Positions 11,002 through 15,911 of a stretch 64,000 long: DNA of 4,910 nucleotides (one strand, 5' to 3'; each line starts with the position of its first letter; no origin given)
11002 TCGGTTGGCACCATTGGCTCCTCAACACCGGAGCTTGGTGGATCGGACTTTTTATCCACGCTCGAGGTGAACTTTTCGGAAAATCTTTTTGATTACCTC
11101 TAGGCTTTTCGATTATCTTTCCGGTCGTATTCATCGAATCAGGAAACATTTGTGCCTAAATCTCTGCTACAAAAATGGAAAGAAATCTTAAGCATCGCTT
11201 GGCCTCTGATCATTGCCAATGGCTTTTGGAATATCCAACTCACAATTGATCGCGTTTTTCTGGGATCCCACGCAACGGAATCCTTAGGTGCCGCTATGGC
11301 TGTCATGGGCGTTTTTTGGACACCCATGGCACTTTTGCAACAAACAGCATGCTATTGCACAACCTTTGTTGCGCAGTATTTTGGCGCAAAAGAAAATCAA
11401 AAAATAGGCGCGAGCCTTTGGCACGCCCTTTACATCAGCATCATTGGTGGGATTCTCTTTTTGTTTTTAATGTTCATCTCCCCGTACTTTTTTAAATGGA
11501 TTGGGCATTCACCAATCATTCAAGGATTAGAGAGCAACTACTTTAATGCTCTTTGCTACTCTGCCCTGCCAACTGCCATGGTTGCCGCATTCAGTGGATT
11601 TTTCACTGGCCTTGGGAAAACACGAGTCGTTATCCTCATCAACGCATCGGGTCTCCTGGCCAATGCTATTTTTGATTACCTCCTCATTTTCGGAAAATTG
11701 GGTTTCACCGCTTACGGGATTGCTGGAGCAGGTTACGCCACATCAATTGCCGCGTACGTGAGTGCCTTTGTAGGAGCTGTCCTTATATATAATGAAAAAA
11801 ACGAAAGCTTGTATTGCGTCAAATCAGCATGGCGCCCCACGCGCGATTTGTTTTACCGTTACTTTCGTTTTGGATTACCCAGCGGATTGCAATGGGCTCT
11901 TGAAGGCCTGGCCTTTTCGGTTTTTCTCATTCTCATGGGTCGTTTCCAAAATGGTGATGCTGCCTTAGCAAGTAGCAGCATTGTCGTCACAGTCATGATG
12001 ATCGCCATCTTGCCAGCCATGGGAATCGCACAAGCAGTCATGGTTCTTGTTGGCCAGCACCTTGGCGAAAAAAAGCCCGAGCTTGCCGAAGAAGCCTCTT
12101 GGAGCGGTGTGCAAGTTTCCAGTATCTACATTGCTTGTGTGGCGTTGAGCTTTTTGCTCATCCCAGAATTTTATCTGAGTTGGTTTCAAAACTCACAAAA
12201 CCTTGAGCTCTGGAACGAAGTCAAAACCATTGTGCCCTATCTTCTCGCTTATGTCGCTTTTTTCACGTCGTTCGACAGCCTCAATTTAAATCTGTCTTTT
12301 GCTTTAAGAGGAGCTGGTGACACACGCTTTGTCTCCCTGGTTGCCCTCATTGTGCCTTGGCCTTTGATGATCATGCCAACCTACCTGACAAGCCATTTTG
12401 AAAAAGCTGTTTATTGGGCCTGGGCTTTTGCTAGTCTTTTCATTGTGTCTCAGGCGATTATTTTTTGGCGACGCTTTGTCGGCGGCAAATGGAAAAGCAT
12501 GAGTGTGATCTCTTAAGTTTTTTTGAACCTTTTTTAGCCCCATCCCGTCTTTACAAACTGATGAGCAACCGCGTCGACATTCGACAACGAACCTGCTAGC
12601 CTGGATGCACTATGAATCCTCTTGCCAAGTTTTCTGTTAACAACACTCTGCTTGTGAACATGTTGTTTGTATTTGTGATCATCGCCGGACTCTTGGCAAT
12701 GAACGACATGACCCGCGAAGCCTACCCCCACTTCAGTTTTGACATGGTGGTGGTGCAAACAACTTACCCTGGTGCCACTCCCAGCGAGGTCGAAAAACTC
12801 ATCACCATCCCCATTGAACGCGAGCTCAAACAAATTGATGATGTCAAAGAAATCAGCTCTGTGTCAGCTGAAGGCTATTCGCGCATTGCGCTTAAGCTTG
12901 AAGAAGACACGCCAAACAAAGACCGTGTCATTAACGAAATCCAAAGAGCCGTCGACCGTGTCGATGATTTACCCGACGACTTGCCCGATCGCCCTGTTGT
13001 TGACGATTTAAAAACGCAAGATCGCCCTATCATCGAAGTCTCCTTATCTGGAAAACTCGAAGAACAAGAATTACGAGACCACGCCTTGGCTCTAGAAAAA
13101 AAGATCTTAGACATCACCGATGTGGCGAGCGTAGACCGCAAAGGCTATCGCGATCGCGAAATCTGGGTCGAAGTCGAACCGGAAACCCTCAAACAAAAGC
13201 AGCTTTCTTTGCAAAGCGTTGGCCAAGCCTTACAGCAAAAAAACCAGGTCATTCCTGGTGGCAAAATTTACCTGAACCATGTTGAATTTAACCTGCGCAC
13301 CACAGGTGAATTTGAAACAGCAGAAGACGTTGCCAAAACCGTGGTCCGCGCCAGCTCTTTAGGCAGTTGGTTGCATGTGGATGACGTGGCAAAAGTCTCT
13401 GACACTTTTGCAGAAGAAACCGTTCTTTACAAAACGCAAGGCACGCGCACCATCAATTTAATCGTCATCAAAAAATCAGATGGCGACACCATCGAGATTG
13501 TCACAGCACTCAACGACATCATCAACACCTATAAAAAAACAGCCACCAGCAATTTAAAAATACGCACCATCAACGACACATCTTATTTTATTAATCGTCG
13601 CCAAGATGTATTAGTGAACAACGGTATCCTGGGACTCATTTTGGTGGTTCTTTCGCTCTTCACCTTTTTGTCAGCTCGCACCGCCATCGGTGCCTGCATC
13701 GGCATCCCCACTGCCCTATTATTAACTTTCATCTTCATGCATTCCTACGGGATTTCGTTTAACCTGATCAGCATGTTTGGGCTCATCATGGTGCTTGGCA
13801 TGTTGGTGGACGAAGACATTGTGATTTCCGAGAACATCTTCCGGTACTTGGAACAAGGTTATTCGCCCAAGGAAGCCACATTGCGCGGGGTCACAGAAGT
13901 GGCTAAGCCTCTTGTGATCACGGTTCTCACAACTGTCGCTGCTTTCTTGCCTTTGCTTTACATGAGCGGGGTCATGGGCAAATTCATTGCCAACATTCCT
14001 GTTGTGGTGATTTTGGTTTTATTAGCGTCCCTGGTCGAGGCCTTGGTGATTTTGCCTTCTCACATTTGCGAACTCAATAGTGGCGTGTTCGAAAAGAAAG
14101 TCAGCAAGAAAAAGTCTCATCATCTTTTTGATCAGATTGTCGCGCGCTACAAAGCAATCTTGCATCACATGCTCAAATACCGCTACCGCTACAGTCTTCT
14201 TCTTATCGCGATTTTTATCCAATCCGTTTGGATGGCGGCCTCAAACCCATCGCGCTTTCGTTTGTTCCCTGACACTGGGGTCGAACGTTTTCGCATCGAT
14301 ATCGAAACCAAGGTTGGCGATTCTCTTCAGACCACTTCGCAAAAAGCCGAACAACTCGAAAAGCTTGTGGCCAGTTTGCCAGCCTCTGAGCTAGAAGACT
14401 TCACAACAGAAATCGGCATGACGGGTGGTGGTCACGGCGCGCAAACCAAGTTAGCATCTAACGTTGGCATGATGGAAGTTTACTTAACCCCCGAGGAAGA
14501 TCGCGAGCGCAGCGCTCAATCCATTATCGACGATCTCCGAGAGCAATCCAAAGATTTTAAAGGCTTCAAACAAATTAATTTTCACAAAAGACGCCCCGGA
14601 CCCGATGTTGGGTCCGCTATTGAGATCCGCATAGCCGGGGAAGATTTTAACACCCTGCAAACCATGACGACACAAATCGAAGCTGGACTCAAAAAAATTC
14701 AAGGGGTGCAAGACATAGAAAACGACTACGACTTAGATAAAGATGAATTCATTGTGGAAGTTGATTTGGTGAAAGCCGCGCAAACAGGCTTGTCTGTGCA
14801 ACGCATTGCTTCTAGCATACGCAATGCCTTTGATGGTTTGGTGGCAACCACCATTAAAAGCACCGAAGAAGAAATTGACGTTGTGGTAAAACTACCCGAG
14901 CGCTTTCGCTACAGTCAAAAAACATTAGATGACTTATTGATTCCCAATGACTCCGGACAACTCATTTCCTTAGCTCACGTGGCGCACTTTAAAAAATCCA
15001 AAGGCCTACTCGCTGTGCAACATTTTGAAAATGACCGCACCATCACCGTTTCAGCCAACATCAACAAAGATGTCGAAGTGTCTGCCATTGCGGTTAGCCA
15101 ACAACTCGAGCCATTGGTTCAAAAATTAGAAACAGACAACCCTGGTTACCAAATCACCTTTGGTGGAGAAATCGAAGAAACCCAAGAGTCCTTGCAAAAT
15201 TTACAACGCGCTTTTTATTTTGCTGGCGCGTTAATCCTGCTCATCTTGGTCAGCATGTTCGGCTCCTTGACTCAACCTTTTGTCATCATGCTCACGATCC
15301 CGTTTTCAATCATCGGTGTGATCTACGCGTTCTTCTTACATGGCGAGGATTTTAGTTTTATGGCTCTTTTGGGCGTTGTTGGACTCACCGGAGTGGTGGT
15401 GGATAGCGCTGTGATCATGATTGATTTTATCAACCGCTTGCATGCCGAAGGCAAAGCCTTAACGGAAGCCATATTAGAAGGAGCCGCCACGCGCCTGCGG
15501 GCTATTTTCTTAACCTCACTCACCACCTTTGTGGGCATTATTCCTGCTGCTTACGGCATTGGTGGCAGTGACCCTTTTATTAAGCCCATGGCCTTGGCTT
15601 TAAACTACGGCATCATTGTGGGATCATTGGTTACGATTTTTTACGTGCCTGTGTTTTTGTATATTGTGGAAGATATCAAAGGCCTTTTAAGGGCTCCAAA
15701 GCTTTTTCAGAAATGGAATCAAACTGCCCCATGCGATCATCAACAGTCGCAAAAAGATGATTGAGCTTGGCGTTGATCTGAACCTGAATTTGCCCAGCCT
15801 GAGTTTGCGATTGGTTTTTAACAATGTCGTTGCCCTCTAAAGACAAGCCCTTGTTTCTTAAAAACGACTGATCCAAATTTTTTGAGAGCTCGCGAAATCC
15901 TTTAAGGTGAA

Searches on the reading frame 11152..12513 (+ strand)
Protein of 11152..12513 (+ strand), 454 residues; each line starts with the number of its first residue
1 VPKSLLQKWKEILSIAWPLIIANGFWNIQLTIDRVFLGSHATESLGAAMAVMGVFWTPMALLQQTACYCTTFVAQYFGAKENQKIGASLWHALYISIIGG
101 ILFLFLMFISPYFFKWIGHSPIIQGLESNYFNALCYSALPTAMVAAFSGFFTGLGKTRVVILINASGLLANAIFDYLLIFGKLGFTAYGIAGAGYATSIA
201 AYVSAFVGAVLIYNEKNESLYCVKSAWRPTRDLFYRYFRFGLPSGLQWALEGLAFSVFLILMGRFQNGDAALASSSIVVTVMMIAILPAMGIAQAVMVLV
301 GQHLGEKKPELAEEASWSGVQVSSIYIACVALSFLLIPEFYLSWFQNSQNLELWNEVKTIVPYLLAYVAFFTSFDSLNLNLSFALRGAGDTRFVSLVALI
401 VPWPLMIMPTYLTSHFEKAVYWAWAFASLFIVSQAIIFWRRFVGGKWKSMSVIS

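Call 29: search_protein_families(library=pfam, proteins=[window:11152-12513:+], max_evalue=0.001)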
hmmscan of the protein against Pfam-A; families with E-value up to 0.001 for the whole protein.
window:11152-12513:+ (454 aa): 1 family
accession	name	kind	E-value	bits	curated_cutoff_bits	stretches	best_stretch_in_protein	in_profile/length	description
PF01554.23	MatE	-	3.8e-32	111.6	24.9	2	243-411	1-160/161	MatE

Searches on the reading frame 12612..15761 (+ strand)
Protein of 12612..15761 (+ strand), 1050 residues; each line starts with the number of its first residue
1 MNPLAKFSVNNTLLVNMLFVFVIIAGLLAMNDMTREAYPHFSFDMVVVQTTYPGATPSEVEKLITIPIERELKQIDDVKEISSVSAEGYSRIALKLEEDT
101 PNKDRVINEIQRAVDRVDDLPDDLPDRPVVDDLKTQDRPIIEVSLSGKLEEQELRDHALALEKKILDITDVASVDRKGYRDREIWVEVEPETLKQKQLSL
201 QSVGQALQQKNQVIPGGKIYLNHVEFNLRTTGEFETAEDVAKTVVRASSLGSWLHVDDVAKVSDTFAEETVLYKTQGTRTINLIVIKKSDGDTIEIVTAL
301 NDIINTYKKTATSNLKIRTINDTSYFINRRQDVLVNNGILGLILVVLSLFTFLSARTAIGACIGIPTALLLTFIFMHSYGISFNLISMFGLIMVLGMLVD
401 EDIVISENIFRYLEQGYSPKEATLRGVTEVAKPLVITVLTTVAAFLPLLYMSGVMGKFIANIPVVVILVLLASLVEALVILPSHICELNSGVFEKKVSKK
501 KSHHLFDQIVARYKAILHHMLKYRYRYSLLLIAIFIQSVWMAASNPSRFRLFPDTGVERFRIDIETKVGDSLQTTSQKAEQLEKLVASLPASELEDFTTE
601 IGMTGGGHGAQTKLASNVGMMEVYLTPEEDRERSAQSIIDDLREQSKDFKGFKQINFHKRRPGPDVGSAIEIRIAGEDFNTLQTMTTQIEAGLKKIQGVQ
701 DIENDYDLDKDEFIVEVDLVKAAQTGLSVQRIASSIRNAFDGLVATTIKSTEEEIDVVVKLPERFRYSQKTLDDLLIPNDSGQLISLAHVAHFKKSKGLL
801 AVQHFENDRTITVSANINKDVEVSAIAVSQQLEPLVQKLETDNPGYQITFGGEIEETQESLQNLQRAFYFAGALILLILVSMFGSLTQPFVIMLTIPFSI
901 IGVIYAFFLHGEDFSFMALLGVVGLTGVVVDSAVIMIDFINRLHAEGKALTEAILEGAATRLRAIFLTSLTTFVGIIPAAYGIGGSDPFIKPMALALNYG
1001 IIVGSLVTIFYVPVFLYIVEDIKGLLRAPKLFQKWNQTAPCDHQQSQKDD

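Call 29: search_protein_families(library=pfam, proteins=[window:12612-15761:+], max_evalue=0.001)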
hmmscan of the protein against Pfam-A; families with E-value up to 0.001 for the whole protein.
window:12612-15761:+ (1050 aa): 2 families
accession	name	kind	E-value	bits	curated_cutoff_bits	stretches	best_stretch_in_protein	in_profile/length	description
PF00873.25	ACR_tran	-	2e-194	648.7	28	1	5-1019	2-1020/1021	AcrB/AcrD/AcrF family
PF02355.23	SecD_SecF_C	-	1.9e-07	31.1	20.5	1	341-474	40-172/189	Protein export membrane protein SecD/SecF, C-terminal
